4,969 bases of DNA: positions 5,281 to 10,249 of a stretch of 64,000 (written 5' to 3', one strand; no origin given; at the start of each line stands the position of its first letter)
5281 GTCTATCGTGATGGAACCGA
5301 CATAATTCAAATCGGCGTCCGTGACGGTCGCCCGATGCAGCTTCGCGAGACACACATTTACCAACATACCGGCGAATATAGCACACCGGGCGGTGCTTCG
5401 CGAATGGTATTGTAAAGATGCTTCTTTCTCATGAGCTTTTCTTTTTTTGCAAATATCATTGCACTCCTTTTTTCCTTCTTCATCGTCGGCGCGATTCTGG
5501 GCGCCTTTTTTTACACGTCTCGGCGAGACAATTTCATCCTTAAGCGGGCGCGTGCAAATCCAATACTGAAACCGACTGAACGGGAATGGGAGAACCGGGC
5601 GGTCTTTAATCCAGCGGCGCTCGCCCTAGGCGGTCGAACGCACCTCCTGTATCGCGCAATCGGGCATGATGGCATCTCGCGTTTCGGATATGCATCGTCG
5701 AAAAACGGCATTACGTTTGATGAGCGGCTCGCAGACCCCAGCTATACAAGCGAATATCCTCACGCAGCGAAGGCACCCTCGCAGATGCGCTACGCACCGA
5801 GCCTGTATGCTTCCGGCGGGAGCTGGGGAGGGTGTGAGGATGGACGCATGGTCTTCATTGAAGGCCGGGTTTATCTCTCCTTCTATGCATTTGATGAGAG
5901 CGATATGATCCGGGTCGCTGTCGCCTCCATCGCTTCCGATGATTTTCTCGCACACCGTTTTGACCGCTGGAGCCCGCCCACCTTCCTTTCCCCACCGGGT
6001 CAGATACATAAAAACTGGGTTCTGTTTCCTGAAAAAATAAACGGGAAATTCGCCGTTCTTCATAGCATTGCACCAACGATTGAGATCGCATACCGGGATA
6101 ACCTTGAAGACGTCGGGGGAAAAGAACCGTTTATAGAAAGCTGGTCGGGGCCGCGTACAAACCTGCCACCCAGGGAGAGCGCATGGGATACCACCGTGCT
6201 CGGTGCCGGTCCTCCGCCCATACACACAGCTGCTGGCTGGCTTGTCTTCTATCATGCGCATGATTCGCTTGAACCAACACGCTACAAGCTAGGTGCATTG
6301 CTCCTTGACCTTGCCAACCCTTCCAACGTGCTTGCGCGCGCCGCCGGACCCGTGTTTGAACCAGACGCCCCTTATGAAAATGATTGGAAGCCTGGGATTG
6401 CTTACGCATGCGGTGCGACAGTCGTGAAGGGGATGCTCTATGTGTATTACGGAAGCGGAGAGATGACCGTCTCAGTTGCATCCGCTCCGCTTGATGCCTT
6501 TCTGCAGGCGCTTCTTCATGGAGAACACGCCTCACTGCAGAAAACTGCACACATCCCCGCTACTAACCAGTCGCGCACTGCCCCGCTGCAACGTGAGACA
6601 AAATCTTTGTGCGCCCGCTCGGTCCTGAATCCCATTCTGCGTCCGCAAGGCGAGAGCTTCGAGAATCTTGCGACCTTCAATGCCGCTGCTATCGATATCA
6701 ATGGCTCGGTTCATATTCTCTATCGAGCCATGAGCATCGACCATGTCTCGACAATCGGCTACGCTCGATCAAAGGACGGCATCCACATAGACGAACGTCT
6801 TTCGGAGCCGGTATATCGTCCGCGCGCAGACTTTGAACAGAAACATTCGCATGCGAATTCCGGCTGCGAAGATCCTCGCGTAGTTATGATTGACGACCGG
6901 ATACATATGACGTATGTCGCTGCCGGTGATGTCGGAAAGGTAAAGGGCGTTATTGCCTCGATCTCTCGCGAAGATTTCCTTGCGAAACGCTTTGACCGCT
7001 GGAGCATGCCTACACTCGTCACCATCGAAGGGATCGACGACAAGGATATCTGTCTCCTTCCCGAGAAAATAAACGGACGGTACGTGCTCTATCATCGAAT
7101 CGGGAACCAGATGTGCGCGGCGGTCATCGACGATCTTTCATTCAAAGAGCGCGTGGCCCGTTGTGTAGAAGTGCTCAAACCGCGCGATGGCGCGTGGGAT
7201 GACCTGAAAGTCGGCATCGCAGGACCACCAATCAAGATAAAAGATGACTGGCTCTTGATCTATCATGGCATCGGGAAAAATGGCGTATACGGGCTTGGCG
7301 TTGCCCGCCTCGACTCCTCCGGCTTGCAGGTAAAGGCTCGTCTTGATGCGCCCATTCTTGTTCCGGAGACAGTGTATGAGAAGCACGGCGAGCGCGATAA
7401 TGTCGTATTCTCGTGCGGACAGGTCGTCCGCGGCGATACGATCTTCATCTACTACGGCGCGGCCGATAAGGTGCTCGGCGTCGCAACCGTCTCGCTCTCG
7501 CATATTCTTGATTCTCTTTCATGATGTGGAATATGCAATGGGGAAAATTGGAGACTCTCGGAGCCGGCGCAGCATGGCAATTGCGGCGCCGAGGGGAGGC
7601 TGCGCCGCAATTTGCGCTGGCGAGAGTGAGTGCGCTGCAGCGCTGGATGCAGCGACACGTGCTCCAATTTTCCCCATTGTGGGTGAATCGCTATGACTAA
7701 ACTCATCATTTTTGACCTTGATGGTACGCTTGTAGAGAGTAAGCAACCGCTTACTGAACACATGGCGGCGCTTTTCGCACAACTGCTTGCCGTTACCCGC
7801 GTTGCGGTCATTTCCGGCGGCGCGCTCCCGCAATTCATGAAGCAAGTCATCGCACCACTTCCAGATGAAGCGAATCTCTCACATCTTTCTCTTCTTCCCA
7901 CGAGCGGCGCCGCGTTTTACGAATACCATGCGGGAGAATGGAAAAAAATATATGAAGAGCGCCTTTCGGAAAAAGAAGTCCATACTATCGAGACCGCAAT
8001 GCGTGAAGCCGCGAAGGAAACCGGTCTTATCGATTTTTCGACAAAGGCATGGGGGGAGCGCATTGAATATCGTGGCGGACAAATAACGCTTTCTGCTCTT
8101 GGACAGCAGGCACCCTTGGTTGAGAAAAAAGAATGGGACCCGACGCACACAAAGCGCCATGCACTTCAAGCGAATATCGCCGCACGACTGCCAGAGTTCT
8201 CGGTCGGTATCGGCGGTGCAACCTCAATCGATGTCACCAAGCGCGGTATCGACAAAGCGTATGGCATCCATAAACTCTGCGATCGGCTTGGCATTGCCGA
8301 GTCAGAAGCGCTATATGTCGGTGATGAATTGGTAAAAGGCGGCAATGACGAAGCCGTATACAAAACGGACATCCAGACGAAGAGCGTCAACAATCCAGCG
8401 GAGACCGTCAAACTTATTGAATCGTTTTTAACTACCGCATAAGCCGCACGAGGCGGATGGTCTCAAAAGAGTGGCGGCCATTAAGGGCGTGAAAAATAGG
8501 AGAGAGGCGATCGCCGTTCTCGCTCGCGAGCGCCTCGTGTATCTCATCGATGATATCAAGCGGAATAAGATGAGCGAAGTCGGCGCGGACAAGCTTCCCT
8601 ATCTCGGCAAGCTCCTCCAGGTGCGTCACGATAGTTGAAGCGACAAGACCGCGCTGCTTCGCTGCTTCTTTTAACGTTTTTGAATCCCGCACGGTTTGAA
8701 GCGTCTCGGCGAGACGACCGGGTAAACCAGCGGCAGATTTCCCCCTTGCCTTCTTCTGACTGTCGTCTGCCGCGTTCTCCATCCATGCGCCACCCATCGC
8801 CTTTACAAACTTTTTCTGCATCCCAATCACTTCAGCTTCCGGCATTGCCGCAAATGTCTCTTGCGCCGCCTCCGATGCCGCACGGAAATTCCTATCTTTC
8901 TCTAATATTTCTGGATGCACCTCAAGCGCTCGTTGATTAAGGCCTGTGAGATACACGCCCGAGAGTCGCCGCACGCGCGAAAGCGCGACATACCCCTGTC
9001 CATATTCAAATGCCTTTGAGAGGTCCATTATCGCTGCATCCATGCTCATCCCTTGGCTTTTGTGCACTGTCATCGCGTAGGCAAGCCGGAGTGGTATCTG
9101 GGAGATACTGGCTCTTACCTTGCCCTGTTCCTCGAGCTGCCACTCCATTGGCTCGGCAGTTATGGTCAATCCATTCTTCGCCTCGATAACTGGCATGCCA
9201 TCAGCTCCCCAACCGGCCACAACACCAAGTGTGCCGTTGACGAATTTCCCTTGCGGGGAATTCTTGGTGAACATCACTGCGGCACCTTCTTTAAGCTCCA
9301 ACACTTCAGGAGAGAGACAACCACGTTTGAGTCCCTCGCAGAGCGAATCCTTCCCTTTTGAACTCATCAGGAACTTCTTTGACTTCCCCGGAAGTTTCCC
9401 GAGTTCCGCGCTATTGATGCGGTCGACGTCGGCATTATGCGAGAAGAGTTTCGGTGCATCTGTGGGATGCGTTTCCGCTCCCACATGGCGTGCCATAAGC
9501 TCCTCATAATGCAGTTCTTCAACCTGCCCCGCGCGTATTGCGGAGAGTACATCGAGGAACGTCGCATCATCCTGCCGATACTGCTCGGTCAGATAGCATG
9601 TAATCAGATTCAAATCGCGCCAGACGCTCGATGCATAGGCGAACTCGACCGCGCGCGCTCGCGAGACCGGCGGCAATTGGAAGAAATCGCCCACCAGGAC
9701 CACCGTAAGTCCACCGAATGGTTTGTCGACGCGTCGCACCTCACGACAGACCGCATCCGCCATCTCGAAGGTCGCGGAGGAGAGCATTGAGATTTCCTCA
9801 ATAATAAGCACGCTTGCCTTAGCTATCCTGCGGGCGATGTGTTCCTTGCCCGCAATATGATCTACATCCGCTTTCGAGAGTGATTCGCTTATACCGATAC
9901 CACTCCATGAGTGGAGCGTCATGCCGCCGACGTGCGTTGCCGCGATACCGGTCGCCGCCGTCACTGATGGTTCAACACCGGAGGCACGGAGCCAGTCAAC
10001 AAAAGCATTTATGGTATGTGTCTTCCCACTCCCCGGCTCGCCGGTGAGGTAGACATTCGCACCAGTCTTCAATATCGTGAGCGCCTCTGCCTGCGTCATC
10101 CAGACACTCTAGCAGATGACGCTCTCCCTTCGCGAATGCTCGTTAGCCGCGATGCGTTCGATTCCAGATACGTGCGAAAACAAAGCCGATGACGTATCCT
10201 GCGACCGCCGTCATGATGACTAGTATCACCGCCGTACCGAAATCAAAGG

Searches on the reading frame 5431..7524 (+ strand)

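Call 80: search_protein_families(library=pfam, proteins=[window:5431-7524:+], max_evalue=0.001)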
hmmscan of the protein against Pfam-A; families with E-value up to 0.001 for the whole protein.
window:5431-7524:+ (697 aa): 1 family
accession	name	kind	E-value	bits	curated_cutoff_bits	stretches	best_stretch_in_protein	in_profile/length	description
PF04041.19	Glyco_hydro_130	-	2.1e-79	267.2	26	2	413-695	33-317/320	beta-1,4-mannooligosaccharide phosphorylase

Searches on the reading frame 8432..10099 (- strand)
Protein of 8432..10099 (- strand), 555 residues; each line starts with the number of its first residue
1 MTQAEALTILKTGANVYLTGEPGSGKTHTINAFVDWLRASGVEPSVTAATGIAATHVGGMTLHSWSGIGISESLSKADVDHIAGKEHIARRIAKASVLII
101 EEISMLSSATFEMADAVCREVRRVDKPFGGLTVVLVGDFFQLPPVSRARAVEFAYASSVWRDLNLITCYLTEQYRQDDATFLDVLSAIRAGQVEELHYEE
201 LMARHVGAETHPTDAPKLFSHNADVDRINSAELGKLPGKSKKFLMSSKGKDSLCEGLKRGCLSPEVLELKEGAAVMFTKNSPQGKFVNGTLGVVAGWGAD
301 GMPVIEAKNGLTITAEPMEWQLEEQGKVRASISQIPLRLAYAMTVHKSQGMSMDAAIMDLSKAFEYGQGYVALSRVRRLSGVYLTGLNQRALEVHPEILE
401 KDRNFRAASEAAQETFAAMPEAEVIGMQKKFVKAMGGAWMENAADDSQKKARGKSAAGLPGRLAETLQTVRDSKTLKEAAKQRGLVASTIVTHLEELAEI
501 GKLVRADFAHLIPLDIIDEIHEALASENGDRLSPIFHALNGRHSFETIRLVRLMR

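Call 80: search_protein_families(library=pfam, proteins=[window:8432-10099:-], max_evalue=0.001)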
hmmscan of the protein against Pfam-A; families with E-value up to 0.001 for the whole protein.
window:8432-10099:- (555 aa): 8 families
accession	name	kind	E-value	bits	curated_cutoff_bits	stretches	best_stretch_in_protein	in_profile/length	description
PF05970.20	PIF1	-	1.2e-34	120.3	25.9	1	9-195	18-219/223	PIF1-like helicase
PF14493.12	HTH_40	-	2e-16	60.5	27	1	464-552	3-89/89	Helix-turn-helix domain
PF13604.12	AAA_30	-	3.6e-16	59.9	27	1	3-195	6-175/191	AAA domain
PF13245.12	AAA_19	-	2.2e-13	51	25.1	1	3-146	1-133/134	AAA domain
PF13401.12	AAA_22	-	6.9e-08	33.3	27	1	13-137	5-122/130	AAA domain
PF21530.3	Pif1_2B_dom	-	0.00011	22.3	23.9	1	255-295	4-45/47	DNA helicase Pif1, 2B domain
PF13538.12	UvrD_C_2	-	0.0003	21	27.4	1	339-379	1-48/52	UvrD-like helicase C-terminal domain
PF00270.35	DEAD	-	0.00059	20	26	0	3-29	4-30/167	DEAD/DEAH box helicase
